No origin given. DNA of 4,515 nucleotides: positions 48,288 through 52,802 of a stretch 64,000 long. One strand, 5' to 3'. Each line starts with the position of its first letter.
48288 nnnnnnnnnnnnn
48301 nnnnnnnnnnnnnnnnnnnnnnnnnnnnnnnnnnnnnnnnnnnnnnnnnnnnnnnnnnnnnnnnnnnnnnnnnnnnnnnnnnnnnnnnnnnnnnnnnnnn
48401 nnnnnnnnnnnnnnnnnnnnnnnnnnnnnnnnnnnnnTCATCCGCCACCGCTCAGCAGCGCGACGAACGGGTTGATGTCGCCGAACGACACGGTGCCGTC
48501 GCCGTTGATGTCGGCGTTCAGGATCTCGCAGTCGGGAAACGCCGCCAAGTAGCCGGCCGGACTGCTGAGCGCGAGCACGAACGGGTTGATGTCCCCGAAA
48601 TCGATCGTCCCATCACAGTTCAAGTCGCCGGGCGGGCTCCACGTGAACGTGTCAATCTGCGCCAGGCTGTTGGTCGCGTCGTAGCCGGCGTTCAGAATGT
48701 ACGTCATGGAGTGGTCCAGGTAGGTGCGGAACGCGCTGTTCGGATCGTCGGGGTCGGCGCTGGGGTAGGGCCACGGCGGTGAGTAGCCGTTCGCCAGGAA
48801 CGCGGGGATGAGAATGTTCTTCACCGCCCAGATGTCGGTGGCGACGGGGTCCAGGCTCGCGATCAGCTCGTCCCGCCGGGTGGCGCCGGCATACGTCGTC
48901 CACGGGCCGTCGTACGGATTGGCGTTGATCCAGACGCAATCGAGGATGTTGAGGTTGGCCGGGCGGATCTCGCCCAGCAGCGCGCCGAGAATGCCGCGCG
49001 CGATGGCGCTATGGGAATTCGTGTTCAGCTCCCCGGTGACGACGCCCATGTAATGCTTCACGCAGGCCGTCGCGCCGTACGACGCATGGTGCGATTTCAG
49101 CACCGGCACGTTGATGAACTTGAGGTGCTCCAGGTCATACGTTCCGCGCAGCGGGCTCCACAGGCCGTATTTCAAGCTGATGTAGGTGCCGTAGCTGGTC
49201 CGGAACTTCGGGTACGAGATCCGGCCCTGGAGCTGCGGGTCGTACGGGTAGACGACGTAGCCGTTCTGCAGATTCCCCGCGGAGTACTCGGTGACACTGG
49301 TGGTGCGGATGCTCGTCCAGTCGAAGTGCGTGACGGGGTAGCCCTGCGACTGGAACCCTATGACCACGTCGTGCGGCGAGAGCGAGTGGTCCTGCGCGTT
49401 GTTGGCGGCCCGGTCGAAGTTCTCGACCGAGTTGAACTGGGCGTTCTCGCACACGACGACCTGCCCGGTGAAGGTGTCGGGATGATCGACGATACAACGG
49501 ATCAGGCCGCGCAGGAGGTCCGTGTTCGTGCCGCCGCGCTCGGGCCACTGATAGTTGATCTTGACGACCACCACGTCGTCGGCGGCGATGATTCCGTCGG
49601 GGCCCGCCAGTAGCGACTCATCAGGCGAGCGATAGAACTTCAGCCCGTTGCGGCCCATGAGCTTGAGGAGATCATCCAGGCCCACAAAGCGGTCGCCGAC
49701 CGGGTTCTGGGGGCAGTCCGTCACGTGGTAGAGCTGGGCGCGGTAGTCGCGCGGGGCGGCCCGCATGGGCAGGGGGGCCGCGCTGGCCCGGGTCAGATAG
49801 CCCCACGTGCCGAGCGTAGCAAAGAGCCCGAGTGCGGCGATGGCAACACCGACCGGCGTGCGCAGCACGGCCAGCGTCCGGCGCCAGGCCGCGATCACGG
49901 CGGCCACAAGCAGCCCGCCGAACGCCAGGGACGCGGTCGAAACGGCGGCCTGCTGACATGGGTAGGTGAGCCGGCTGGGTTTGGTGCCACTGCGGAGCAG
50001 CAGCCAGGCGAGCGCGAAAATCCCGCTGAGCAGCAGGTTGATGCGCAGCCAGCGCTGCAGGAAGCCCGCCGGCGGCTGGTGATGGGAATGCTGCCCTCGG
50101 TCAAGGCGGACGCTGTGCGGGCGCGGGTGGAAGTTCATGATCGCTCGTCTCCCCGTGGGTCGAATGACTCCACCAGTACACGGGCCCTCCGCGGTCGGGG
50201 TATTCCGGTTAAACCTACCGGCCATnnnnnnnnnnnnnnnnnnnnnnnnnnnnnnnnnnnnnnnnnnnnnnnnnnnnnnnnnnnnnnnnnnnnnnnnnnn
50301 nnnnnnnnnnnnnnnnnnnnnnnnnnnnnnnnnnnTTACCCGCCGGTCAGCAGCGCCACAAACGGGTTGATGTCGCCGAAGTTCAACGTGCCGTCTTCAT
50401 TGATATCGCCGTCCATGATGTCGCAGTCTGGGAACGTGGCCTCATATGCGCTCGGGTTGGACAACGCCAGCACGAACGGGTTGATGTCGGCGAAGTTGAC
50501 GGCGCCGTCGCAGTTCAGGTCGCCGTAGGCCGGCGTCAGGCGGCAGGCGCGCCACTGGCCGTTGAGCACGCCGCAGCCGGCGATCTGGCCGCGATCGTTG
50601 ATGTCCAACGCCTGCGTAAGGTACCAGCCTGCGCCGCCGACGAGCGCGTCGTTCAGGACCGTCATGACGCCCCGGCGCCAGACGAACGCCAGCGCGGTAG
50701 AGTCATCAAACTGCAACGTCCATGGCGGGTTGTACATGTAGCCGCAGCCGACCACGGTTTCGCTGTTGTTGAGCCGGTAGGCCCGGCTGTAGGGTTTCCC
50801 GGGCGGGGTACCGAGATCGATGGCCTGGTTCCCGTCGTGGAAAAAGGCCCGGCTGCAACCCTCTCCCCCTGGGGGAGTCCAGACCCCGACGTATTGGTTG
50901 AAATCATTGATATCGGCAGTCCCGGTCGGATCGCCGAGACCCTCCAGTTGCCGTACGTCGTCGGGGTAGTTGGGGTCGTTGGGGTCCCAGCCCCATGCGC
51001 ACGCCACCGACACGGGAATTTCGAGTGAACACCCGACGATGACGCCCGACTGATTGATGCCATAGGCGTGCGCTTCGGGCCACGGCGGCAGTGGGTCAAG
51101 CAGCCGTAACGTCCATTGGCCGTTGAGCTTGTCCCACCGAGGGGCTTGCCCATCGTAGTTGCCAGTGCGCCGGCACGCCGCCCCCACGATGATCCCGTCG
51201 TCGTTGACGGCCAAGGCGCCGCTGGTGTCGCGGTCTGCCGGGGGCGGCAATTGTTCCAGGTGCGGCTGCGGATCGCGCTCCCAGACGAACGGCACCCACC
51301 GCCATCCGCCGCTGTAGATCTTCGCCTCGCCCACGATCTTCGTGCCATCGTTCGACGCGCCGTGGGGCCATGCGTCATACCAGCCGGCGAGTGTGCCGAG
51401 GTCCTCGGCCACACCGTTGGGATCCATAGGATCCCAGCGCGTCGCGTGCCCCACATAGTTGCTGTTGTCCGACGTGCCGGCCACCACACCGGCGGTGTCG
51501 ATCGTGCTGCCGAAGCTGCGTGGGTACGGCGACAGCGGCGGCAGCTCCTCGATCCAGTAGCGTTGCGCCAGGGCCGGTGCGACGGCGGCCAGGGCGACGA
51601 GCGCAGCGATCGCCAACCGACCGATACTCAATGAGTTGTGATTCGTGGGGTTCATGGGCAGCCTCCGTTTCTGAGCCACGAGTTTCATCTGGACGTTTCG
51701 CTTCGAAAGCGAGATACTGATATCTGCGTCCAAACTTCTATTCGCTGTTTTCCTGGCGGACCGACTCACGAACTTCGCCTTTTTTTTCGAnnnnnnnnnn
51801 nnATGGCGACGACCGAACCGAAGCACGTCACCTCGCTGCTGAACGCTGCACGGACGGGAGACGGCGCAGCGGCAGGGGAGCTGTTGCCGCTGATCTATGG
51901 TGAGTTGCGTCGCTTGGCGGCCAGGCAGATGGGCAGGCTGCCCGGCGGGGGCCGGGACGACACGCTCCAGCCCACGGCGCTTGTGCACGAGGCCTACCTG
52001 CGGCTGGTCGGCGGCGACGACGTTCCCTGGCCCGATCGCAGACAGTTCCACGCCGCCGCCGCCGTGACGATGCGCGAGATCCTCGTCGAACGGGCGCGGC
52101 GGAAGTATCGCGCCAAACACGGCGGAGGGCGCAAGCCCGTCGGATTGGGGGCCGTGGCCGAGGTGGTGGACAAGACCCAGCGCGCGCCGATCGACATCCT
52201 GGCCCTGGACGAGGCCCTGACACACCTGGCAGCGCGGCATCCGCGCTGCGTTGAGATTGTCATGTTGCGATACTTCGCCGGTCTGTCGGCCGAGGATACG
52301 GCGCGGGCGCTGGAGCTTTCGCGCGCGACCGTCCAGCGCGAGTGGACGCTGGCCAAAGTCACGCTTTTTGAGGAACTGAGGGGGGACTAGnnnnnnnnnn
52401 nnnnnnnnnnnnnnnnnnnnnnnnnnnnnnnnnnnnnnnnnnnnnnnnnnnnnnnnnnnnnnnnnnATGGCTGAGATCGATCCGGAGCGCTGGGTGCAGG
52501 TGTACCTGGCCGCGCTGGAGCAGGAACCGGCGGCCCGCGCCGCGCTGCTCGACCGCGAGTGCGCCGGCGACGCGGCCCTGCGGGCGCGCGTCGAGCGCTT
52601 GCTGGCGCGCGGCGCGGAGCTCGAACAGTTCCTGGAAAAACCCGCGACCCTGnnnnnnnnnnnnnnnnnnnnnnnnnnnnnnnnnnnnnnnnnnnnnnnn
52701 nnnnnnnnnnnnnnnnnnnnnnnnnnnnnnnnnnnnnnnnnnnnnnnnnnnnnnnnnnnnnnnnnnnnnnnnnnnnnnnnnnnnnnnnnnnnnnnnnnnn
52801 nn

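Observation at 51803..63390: Two ECF-sigma/Ser-Thr-kinase modules with different extracytoplasmic sensor propellers, facing each other across a peptidase and an IS remnant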

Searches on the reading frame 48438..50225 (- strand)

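Call 18: search_protein_families(library=pfam, proteins=[window:48438-50225:-], max_evalue=0.01)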
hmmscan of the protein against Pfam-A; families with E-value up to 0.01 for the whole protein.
window:48438-50225:- (595 aa): 1 family
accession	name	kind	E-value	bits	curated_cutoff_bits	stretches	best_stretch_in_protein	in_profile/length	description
PF04015.17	DUF362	-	2.5e-11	44.4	24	1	369-468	101-199/200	Domain of unknown function (DUF362)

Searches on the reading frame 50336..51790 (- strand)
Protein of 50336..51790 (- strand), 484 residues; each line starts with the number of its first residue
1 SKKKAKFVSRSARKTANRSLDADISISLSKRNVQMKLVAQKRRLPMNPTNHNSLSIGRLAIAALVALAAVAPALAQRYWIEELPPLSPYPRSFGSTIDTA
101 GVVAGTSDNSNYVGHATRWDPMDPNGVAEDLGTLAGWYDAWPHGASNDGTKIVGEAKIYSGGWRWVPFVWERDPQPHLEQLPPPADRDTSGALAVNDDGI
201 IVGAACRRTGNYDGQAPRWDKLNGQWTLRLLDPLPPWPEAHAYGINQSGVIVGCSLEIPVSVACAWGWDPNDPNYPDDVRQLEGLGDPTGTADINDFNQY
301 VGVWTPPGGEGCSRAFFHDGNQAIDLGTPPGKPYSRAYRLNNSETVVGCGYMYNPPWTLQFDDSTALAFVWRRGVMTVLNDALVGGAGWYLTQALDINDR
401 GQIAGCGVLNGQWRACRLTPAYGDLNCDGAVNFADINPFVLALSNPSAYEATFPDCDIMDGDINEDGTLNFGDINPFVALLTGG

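Call 18: search_protein_families(library=pfam, proteins=[window:50336-51790:-], max_evalue=0.01)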
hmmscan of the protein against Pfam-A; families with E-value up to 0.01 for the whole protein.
window:50336-51790:- (484 aa): 1 family
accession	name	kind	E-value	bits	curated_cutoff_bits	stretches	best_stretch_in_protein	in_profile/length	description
PF11949.14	DUF3466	-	0.00087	18.3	25.1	0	188-253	382-448/609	Protein of unknown function (DUF3466)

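Call 59: search_protein_families(library=pfam, proteins=[window:50336-51655:-], max_evalue=0.1)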
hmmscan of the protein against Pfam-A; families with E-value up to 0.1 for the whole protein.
window:50336-51655:- (439 aa): 1 family
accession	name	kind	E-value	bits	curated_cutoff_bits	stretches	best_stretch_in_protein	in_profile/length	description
PF11949.14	DUF3466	-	0.00068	18.7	25.1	0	143-208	382-448/609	Protein of unknown function (DUF3466)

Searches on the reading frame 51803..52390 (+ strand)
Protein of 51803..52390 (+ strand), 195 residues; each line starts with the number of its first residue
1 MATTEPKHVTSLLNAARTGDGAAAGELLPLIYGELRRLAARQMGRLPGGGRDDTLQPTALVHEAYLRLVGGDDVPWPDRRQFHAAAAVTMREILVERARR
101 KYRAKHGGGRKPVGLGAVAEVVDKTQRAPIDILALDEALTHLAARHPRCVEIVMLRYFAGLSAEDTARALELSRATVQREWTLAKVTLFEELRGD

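Call 8: search_protein_families(library=pfam, proteins=[window:51803-52390:+], max_evalue=0.01)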
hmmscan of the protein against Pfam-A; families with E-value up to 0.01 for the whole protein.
window:51803-52390:+ (195 aa): 4 families
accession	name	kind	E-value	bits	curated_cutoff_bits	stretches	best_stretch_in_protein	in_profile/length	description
PF07638.17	Sigma70_ECF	-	3.9e-47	161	21.1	1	7-193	2-184/185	ECF sigma factor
PF08281.18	Sigma70_r4_2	-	8.2e-06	25.8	25.7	1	149-185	15-51/54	Sigma-70, region 4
PF04545.22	Sigma70_r4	-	0.0012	18.7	24.1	1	151-178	11-38/50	Sigma-70, region 4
PF06530.18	Phage_antitermQ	-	0.002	18.5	26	1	131-185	49-103/118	Phage antitermination protein Q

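Call 9: search_protein_families(library=ncbifam, proteins=[window:51803-52390:+], max_evalue=0.01)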
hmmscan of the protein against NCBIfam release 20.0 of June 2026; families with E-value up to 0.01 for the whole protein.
window:51803-52390:+ (195 aa): 12 families
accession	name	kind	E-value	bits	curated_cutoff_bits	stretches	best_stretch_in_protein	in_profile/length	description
TIGR02999.1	Sig-70_X6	subfamily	1.8e-50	171.4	126.15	1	8-192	3-182/183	ECF-type sigma factor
TIGR02937.1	sigma70-ECF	superfamily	6.5e-11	42.1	42.9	1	28-188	11-161/165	sigma-70 family RNA polymerase sigma factor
TIGR02983.1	SigE-fam_strep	subfamily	1.5e-07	31.4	141.55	1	82-191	51-157/162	SigE family RNA polymerase sigma factor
NF007227.0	PRK09645.1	subfamily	7.4e-06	26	202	1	89-178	72-156/177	sigma-70 family RNA polymerase sigma factor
NF007230.0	PRK09648.1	subfamily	1.3e-05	25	209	1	137-177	137-174/195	RNA polymerase sigma factor ShbA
TIGR02984.1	Sig-70_plancto1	subfamily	1.4e-05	24.8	183.75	1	134-182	133-178/189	RNA polymerase sigma-70 factor, Planctomycetaceae-specific subfamily 1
NF009165.0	PRK12512.1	equivalog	7.4e-05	22.4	198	1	6-178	6-165/184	RNA polymerase sigma factor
NF004052.0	PRK05572.1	subfamily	0.00033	20.3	311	1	118-179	179-237/252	SigF/SigG family RNA polymerase sporulation sigma factor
NF009179.0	PRK12527.1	equivalog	0.0036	17.4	162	1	60-180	25-141/159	RNA polymerase sigma factor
NF008888.0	PRK11922.1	equivalog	0.0053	16.4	204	1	151-192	155-196/231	RNA polymerase sigma factor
TIGR02980.1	SigBFG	subfamily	0.0059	16.3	234.35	0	122-179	159-213/227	SigB/SigF/SigG family RNA polymerase sigma factor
TIGR02985.1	Sig70_bacteroi1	subfamily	0.0073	16.5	126.4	0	147-188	117-158/162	RNA polymerase sigma-70 factor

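Call 11: find_related_loci(query=window:51803-52390:+, collection=genome_contigs, flank=10000)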
Query window:51803-52390:+ (195 aa) in genome_contigs; peptide patterns used: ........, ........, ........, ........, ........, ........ (x = any residue, [..] = any of these).
188 stretches matched a pattern; 53 encode a relative of the query (tblastn E <= 1e-3); 53 distinct loci.
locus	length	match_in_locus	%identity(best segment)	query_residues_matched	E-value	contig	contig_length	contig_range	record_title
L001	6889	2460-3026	54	7-193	2e-48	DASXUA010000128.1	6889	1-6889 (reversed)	MAG TPA_asm: Phycisphaerae bacterium isolate SMAG_U4706 k141_445852, whole genome shotgun sequence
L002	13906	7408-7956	53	5-193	2e-48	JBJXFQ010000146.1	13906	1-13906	MAG: Phycisphaerales bacterium isolate F1F2.bin.430 k127_4014149, whole genome shotgun sequence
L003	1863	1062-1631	49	4-194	3e-47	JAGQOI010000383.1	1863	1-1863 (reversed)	MAG: Phycisphaerales bacterium isolate HKST-UBA10 k127_2730020, whole genome shotgun sequence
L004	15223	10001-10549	50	7-195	2e-46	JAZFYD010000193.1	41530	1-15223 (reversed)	MAG: Planctomycetota bacterium isolate MT5bin.14 MT5bin.14_193, whole genome shotgun sequence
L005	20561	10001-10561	51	1-192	3e-46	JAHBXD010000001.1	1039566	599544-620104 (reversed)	MAG: Phycisphaeraceae bacterium isolate ACE_PLA15 PLA15_1, whole genome shotgun sequence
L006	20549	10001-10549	51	5-193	6e-46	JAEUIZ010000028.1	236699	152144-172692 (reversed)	MAG: Phycisphaerae bacterium isolate new MAG-56 k141_1121226, whole genome shotgun sequence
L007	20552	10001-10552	52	3-188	3e-45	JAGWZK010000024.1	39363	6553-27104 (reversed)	MAG: Planctomycetota bacterium isolate REEB511 contig-150_1683, whole genome shotgun sequence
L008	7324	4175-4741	46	1-195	6e-44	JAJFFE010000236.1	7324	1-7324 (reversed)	MAG: Planctomycetota bacterium isolate OFTM36 OFTM36_235, whole genome shotgun sequence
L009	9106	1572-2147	50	5-192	9e-43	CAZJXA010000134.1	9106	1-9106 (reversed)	MAG TPA_asm: uncultured Phycisphaeraceae bacterium isolate SRP128246_co1_403 genome assembly, contig: NODE_19726_length_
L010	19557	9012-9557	48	7-194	1e-42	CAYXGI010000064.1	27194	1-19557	MAG TPA_asm: uncultured Phycisphaerales bacterium isolate binchicken_co147_286 genome assembly, contig: NODE_5994_length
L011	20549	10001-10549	53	1-189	2e-42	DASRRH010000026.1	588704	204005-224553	MAG TPA_asm: Planctomycetota bacterium isolate SMAG_U4581 k141_2221179, whole genome shotgun sequence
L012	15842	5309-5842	53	9-192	3e-42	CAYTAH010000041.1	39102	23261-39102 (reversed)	MAG TPA_asm: uncultured Phycisphaeraceae bacterium isolate binchicken_co235_23 genome assembly, contig: NODE_2441_length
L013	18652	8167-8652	54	27-194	4e-42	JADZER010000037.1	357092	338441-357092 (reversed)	MAG: Phycisphaerales bacterium isolate SJ83 c_000000757288, whole genome shotgun sequence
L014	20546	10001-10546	50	9-195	1e-39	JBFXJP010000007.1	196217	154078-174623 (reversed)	MAG: Phycisphaerales bacterium isolate CA_2019_TPIn_54 NODE_246_length_196217_cov_13.260416_TPIn, whole genome shotgun s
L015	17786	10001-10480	51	27-192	2e-39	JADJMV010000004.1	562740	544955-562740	MAG: Phycisphaerales bacterium isolate EsbW_18-Q3-R4-48_BATAC.72 tig00003422-10-5614160, whole genome shotgun sequence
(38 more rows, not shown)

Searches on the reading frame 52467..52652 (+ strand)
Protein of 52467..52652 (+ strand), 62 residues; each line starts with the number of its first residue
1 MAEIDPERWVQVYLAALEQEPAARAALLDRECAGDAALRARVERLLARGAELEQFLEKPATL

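Call 38: search_solved_structures(query=A2, max_evalue=10, show_alignments=3)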
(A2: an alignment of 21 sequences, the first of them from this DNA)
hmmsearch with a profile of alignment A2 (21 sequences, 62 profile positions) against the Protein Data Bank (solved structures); distinct sequences matched with E-value up to 10: 9.
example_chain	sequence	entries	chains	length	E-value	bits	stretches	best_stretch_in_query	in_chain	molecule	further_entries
9eed_A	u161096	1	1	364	3.5e-09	39.7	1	4-52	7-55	Kinase domain protein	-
5ht6_A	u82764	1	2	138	0.034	17.4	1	25-43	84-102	Histone-lysine N-methyltransferase 2E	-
7udj_H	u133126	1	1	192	0.056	16.7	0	40-59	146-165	De novo designed helical repeat protein RPB_PEW3_R4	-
4mi2_A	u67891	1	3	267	0.069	16.4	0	34-61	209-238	Putative enoyl-CoA hydratase/isomerase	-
3hzj_A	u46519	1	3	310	0.13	15.5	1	37-58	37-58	RAB GTPase-activating protein 1-like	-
1p9i_A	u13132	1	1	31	0.3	14.3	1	26-48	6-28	cortexillin I/GCN4 hybrid peptide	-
2iel_A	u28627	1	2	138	0.32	14.3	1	25-60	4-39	Hypothetical Protein TT0030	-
5z51_B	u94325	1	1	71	1.1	12.6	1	1-35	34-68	DNA primase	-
3ang_C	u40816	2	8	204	1.3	12.3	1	36-57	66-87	Transcriptional repressor, TetR family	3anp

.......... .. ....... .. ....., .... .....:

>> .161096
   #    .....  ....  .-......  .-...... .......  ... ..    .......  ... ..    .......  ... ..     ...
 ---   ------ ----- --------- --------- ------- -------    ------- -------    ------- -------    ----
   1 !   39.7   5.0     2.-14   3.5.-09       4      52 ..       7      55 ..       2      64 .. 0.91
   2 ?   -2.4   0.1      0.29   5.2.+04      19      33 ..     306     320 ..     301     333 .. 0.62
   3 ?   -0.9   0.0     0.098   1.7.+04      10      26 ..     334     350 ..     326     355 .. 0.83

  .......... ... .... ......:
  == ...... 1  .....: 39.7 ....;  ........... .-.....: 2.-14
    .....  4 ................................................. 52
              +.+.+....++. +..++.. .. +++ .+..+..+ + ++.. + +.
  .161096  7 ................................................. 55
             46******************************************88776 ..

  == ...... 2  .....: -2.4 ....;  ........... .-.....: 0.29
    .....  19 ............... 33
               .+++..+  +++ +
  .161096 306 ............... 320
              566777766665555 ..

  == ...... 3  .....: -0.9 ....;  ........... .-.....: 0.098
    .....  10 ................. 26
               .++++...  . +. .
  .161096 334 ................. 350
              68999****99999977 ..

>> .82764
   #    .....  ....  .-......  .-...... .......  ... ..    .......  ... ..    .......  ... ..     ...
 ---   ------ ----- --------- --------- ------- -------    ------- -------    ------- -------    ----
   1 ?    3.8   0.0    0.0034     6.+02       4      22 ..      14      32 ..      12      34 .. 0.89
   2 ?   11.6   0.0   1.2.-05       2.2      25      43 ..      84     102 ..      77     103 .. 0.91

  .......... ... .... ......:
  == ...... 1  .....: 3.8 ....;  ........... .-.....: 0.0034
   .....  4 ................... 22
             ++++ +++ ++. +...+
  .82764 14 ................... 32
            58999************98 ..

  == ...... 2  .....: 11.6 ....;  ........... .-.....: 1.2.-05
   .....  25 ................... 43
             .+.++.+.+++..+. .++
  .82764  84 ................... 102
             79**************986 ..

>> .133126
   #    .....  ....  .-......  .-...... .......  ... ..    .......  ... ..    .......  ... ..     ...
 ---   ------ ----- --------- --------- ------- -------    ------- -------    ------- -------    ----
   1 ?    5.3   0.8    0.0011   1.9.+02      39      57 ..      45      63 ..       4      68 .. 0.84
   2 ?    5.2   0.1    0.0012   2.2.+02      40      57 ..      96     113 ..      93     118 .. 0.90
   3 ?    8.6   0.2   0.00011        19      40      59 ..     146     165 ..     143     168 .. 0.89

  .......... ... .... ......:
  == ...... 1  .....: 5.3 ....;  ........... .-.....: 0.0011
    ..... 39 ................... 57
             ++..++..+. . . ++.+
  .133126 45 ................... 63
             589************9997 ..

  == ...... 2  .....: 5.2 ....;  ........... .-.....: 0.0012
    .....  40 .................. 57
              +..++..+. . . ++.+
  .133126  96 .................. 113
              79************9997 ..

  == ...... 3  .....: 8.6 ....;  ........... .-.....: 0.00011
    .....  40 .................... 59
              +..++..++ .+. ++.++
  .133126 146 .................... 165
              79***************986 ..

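Call 39: search_protein_families(library=pfam, alignment_id=A2, max_evalue=1)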
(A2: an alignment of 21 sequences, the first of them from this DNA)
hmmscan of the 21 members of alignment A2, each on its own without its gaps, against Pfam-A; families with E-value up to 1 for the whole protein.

A. member 1, seq(62 aa): 0 families

B. families by the number of members that match (of 21 scanned): 6 families
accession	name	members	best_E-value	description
PF15063.11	TC1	1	0.019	Thyroid cancer protein 1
PF19286.4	ZSWIM1-3_C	1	0.027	Zinc finger SWIM domain-containing protein 1/3, C-terminal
PF22740.1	PapZ_C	1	0.047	RapZ C-terminal domain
PF05952.17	ComX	1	0.056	Bacillus competence pheromone ComX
PF00239.26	Resolvase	1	0.062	Resolvase, N terminal domain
PF14096.11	DUF4274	1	0.16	Domain of unknown function (DUF4274)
